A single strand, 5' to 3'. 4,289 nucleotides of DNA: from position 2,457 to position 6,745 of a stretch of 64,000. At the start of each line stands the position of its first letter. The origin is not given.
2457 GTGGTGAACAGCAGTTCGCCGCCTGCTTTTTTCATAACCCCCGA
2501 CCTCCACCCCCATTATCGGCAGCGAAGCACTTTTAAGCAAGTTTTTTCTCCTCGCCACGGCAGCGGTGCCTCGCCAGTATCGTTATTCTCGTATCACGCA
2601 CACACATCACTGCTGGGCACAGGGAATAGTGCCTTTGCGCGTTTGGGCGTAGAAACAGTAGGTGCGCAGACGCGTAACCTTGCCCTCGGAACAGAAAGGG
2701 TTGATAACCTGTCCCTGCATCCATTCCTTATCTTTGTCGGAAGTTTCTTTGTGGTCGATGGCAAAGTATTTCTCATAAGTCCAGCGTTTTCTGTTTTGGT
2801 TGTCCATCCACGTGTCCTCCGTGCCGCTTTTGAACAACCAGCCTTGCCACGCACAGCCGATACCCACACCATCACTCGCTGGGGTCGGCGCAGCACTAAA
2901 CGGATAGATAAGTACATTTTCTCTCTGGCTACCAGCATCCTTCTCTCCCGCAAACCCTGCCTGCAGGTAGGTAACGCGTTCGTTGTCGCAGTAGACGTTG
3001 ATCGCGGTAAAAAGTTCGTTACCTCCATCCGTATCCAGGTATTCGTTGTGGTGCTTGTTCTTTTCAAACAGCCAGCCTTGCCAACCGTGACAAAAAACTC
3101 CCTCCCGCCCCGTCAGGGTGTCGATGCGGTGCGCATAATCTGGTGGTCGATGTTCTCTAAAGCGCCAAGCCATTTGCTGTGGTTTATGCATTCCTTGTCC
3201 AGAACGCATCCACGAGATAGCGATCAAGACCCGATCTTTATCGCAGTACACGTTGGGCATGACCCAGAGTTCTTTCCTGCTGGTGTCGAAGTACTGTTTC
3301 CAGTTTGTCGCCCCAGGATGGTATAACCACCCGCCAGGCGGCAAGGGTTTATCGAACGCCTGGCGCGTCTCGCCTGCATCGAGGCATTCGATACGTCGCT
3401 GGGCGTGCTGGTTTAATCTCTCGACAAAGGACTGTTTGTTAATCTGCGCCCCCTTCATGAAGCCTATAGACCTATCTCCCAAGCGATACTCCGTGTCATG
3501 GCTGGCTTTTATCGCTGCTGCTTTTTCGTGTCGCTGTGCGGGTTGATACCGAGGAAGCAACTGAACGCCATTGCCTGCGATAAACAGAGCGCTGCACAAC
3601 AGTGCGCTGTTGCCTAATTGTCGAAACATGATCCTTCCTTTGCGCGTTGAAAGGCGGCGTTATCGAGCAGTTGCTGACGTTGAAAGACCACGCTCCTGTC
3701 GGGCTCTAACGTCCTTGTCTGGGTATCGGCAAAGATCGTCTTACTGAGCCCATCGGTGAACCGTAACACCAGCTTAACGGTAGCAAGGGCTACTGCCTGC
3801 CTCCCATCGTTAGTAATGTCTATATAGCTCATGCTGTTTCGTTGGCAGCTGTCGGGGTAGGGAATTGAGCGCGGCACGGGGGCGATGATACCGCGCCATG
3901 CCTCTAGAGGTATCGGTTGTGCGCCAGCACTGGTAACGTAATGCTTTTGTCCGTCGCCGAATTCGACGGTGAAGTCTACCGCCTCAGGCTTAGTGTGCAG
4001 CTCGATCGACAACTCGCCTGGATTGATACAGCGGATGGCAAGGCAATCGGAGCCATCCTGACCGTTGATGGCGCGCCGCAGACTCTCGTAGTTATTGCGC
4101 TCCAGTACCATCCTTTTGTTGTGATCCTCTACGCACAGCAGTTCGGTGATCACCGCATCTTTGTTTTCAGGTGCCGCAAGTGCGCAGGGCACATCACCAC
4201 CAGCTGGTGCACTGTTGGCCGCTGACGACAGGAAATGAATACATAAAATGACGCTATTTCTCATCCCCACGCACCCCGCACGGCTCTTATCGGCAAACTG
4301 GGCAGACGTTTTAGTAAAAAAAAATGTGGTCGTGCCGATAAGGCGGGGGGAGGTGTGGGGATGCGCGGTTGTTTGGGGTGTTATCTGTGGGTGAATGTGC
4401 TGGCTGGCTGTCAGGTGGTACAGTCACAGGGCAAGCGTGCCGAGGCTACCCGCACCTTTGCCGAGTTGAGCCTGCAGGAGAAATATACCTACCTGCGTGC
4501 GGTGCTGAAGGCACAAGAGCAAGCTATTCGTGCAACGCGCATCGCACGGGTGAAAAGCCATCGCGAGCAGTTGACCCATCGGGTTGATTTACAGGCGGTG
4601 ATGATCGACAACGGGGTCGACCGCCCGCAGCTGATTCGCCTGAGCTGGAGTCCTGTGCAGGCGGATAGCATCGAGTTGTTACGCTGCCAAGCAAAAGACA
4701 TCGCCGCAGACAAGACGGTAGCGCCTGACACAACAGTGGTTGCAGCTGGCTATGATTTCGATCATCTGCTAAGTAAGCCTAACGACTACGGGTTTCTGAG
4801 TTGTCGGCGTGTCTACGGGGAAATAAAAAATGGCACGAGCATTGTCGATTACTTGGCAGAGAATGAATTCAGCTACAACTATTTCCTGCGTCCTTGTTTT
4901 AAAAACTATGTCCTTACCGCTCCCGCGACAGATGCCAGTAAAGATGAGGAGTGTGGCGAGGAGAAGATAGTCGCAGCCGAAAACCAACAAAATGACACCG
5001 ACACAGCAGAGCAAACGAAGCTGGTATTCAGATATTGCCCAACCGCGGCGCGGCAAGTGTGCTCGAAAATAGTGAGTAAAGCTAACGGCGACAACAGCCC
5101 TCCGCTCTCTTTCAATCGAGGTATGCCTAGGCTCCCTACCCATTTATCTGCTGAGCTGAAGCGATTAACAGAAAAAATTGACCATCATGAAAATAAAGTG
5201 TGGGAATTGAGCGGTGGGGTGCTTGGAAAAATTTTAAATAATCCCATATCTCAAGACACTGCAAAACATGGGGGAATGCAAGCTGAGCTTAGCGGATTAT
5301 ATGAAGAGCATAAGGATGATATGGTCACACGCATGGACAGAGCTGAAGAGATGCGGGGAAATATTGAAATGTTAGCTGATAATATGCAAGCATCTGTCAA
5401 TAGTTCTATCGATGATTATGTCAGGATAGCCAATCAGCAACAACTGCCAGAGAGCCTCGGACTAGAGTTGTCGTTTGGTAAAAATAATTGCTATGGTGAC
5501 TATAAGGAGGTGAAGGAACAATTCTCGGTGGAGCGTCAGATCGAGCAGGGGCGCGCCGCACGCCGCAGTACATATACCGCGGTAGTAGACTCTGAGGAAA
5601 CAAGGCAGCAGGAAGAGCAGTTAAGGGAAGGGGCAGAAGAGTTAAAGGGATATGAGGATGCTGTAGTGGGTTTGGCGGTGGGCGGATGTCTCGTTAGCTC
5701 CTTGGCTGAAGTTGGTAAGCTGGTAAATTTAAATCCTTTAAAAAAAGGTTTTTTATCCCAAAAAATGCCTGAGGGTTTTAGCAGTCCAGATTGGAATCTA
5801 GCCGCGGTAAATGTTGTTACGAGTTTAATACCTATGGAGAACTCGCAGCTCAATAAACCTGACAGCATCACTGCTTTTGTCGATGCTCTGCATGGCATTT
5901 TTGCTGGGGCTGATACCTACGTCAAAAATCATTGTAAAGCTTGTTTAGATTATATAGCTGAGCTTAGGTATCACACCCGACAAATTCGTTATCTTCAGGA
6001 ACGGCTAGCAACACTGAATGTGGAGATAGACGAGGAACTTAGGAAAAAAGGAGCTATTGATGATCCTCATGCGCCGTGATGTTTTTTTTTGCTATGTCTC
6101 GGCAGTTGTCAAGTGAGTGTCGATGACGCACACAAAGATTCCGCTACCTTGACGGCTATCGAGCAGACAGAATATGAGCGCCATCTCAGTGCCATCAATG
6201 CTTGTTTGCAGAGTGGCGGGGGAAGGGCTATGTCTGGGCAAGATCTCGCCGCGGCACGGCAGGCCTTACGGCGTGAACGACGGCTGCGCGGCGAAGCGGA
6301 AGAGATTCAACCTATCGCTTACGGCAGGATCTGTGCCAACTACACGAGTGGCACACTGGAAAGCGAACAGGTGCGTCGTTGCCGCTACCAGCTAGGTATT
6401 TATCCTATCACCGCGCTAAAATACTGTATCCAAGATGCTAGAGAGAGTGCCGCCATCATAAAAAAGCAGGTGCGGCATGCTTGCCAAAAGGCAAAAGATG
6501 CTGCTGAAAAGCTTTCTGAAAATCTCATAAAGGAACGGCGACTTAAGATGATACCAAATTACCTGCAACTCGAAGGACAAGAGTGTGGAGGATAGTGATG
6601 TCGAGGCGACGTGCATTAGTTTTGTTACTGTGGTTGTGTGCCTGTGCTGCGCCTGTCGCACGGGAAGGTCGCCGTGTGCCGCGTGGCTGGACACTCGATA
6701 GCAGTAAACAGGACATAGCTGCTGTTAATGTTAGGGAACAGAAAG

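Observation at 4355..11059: Translationally coupled five-gene operon of uncharacterised lipoproteins, including a paralogous pair with glycine-zipper C-terminal anchors: candidate novel envelope system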

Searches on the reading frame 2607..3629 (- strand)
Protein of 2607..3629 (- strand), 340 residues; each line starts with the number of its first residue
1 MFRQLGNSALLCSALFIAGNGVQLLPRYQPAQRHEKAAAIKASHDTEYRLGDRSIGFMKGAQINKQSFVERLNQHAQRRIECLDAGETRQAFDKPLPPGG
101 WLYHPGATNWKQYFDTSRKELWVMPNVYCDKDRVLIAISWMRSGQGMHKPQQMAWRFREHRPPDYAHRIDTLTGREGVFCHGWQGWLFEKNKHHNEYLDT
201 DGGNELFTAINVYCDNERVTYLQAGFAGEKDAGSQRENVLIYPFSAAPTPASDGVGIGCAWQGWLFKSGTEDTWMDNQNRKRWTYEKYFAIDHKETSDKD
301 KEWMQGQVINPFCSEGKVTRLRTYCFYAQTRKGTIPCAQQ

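Call 3: search_protein_families(library=pfam, proteins=[window:2607-3629:-], max_evalue=1)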
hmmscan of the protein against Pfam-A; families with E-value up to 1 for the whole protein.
window:2607-3629:- (340 aa): 0 families

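Call 4: search_protein_families(library=ncbifam, proteins=[window:2607-3629:-], max_evalue=1)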
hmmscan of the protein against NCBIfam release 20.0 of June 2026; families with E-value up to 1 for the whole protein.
window:2607-3629:- (340 aa): 0 families

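Call 35: search_protein_families(library=phrogs, proteins=[window:2607-3629:-], max_evalue=0.1)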
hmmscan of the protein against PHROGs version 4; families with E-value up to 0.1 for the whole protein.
window:2607-3629:- (340 aa): 0 families

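Call 36: search_protein_families(library=padloc, proteins=[window:2607-3629:-], max_evalue=0.1)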
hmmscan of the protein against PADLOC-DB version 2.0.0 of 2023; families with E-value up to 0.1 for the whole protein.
window:2607-3629:- (340 aa): 0 families

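Call 67: search_solved_structures(query=A6, max_evalue=10)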
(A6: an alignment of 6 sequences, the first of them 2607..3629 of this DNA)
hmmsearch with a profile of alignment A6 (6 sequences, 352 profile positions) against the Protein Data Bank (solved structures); distinct sequences matched with E-value up to 10: 2.
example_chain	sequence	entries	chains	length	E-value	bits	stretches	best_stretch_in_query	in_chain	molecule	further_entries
5k7v_A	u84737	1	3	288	0.75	12.1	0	3-94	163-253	Designed protein HR00C3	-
3ipl_A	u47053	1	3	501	1.5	11.1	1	190-223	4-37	2-succinylbenzoate--CoA ligase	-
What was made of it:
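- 2607..3629 (-): gm2: secreted Cys-rich 340-aa protein with three internal repeats of about 85 aa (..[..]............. motif). It is the second gene of the leftward operon. No Pfam or PDB match (calls 3, 67).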

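Call 81: find_homologous_proteins(query=window:2607-3629:-, max_evalue=0.001)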
Query window:2607-3629:- (340 aa): 16 proteins with E <= 0.001 among 453 candidates.
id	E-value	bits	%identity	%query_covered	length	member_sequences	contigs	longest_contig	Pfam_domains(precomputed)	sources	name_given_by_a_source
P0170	2.7e-243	825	100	100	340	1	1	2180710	-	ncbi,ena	-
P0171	1.1e-140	487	60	99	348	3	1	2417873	-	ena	-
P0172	7.7e-95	336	47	99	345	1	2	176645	-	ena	-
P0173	3.2e-91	324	46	99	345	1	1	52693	-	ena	-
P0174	3.5e-90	321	45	99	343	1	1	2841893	-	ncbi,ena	-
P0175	1.0e-89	319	45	100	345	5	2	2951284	-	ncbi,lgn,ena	-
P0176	1.7e-89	319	45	94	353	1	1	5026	-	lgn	-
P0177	4.0e-85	304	45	91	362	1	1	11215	-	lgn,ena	-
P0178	9.6e-85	303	44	94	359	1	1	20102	-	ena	-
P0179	1.2e-82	296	45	100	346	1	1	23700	-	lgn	-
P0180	1.5e-82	296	43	99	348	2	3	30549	-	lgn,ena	-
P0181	2.2e-81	292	44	100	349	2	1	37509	-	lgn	-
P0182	4.2e-78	281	44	100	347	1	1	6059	-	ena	-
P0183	3.4e-69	252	41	100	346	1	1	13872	-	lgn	-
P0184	3.5e-52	196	47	53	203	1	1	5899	-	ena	-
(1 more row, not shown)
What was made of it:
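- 2607..3629 (-): The family has 16 proteins, most of the long contigs being those that also carry g3/g4 (call 81).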

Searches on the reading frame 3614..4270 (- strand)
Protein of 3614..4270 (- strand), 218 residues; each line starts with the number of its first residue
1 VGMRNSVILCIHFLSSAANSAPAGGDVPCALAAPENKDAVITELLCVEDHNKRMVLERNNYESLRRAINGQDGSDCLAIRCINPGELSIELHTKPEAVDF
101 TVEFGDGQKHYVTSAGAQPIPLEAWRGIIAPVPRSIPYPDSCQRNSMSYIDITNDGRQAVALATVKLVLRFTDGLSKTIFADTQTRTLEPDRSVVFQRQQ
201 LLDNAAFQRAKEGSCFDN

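Call 3: search_protein_families(library=pfam, proteins=[window:3614-4270:-], max_evalue=1)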
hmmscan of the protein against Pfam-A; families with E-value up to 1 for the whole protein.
window:3614-4270:- (218 aa): 1 family
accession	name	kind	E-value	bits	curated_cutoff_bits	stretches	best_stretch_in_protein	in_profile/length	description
PF00932.25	LTD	-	0.0086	16.9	34.3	1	141-200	17-71/109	Lamin Tail Domain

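Call 4: search_protein_families(library=ncbifam, proteins=[window:3614-4270:-], max_evalue=1)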
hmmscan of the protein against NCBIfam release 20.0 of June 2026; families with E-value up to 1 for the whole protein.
window:3614-4270:- (218 aa): 0 families

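Call 35: search_protein_families(library=phrogs, proteins=[window:3614-4270:-], max_evalue=0.1)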
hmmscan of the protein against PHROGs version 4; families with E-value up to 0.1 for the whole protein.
window:3614-4270:- (218 aa): 0 families

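Call 36: search_protein_families(library=padloc, proteins=[window:3614-4270:-], max_evalue=0.1)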
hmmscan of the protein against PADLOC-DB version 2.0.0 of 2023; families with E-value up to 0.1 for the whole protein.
window:3614-4270:- (218 aa): 0 families

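Call 68: search_solved_structures(query=A7, max_evalue=10)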
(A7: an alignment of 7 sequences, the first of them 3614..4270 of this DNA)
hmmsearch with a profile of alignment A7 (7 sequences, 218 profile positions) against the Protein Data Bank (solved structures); distinct sequences matched with E-value up to 10: 4.
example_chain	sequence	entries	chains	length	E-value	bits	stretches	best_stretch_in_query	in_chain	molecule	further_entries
3frw_A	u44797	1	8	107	0.046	16.1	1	147-187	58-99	Putative Trp repressor protein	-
3g1c_A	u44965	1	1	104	0.22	13.9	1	145-182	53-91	The TrpR like protein from Eubacterium eligens ATCC 27750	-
1q8b_A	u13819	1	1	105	0.38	13.1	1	55-122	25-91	Protein yjcS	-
3d54_D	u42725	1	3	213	0.55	12.6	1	95-175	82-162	Phosphoribosylformylglycinamidine synthase 1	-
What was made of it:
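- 3614..4264 (-): gm1: secreted Cys-rich protein of about 216 aa (start ATG 4264; the longest ORF runs to 4270). It is the first gene of the leftward operon and overlaps gm2 by 16 nt. No Pfam or PDB match (calls 3, 68).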

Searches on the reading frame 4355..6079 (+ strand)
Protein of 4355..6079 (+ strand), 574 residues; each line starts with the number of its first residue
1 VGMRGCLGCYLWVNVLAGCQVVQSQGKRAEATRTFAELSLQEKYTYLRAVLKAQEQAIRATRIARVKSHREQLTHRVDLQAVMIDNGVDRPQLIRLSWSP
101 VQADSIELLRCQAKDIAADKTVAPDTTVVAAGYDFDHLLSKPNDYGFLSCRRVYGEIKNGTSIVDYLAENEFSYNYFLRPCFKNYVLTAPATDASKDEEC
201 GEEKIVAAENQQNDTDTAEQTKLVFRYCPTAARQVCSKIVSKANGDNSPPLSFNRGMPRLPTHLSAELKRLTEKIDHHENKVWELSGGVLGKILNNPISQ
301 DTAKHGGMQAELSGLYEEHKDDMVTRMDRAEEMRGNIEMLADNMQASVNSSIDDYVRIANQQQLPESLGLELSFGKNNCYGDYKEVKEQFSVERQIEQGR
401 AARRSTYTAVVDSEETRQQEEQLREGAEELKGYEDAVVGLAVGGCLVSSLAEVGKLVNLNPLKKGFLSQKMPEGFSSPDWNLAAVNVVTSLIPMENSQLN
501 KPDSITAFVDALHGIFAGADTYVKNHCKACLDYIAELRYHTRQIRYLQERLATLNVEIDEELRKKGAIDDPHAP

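Call 3: search_protein_families(library=pfam, proteins=[window:4355-6079:+], max_evalue=1)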
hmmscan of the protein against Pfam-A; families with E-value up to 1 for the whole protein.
window:4355-6079:+ (574 aa): 4 families
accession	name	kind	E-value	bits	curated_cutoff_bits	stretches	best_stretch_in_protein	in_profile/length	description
PF21050.3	ARMC9_ARM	-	0.011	16.2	27.3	1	265-327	50-112/120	LisH domain-containing protein ARMC9, ARM repeats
PF13376.11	OmdA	-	0.037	14.4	25.6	1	29-66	16-53/60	Bacteriocin-protection, YdeI or OmpD-Associated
PF20270.3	CATRA-C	-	0.43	11.7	24.6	1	313-348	65-100/137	CASPASE and TPR Repeat-Associated C-terminal domain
PF13270.11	CCDC28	-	0.98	10.2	25.6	1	542-564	35-57/88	Coiled-coil domain-containing protein 28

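Call 4: search_protein_families(library=ncbifam, proteins=[window:4355-6079:+], max_evalue=1)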
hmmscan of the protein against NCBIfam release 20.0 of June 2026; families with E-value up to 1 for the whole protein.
window:4355-6079:+ (574 aa): 2 families
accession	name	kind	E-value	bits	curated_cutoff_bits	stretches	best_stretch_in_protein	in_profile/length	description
TIGR03595.1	Obg_CgtA_exten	equivalog_domain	0.081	12.8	37.65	0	543-569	32-56/70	Obg family GTPase CgtA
NF038357.1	BN6_48550_fam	domain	0.35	10.3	90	1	305-351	262-307/344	BN6_48550 family protein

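Call 35: search_protein_families(library=phrogs, proteins=[window:4355-6079:+], max_evalue=0.1)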
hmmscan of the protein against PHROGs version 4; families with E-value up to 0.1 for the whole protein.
window:4355-6079:+ (574 aa): 2 families
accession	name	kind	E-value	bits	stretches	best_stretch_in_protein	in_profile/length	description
phrog_13971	-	unknown function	0.0063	17.8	1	495-570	9-87/97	-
phrog_3643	-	unknown function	0.043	15.2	0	263-290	15-42/63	-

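Call 36: search_protein_families(library=padloc, proteins=[window:4355-6079:+], max_evalue=0.1)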
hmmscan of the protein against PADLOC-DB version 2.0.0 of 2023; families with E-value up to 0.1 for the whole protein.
window:4355-6079:+ (574 aa): 1 family
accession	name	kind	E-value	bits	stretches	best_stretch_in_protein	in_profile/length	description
PDLC03842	LeoB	-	0.001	16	1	264-388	311-433/568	-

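Call 70: search_solved_structures(query=A5, max_evalue=10)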
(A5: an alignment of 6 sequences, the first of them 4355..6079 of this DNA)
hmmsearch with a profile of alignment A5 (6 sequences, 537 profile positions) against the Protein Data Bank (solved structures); distinct sequences matched with E-value up to 10: 4.
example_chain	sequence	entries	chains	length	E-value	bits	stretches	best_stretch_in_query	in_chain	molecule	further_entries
3v6i_B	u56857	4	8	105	2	10.2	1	306-386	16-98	V-type ATP synthase, subunit (VAPC-THERM) | V-type ATPase subunit G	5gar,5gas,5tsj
6qum_I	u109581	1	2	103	2.7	9.9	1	306-386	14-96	V-type ATP synthase, subunit (VAPC-THERM)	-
3j0j_I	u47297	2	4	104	2.8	9.8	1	306-386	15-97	V-type ATP synthase, subunit (VAPC-THERM)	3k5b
5y5x_I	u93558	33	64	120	2.9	9.7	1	306-385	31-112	V-type ATP synthase, subunit (VAPC-THERM) | V-type ATP synthase subunit G | V-type ATP synthase, subunit G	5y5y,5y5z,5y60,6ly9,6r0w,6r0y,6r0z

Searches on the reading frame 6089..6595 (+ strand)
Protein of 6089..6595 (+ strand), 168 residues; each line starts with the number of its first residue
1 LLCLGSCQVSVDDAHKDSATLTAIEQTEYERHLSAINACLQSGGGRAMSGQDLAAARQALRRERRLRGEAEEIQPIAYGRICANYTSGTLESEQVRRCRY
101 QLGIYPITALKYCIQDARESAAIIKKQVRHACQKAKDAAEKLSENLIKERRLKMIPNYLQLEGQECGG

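Call 3: search_protein_families(library=pfam, proteins=[window:6089-6595:+], max_evalue=1)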
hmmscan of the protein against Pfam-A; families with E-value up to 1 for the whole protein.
window:6089-6595:+ (168 aa): 1 family
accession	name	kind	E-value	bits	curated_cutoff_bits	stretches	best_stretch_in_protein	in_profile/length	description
PF14591.11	AF0941-like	-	0.14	13.2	22.6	1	80-130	46-96/113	AF0941-like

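Call 4: search_protein_families(library=ncbifam, proteins=[window:6089-6595:+], max_evalue=1)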
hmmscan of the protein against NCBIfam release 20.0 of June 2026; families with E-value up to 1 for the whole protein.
window:6089-6595:+ (168 aa): 0 families

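Call 35: search_protein_families(library=phrogs, proteins=[window:6089-6595:+], max_evalue=0.1)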
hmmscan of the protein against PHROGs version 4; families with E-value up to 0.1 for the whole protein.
window:6089-6595:+ (168 aa): 0 families

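Call 36: search_protein_families(library=padloc, proteins=[window:6089-6595:+], max_evalue=0.1)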
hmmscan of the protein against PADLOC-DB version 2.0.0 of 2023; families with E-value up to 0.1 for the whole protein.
window:6089-6595:+ (168 aa): 0 families

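Call 71: search_solved_structures(query=A8, max_evalue=10)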
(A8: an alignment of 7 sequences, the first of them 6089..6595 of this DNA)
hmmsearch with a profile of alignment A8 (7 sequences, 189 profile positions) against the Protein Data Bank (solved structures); distinct sequences matched with E-value up to 10: 6.
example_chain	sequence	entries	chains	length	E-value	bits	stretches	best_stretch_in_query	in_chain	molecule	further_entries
6roc_A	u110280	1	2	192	0.017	18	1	41-100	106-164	Putative surface protein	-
6qo1_A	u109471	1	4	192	0.03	17.2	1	41-100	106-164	Putative surface protein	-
9evs_1b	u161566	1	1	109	0.078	15.9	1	97-154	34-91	uL30m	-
9gyt_1b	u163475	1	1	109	0.11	15.4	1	97-149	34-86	uL30m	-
5cwd_A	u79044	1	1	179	0.16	14.8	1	121-160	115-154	Designed helical repeat protein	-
6xyw_Az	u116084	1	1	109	0.32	13.9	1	97-153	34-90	At5g55140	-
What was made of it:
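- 6069..6595 (+): g2: small Cys-rich helical lipoprotein (LGSC). The frame as assembled starts at TTG 6089. No Pfam or PDB match (calls 3, 71).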
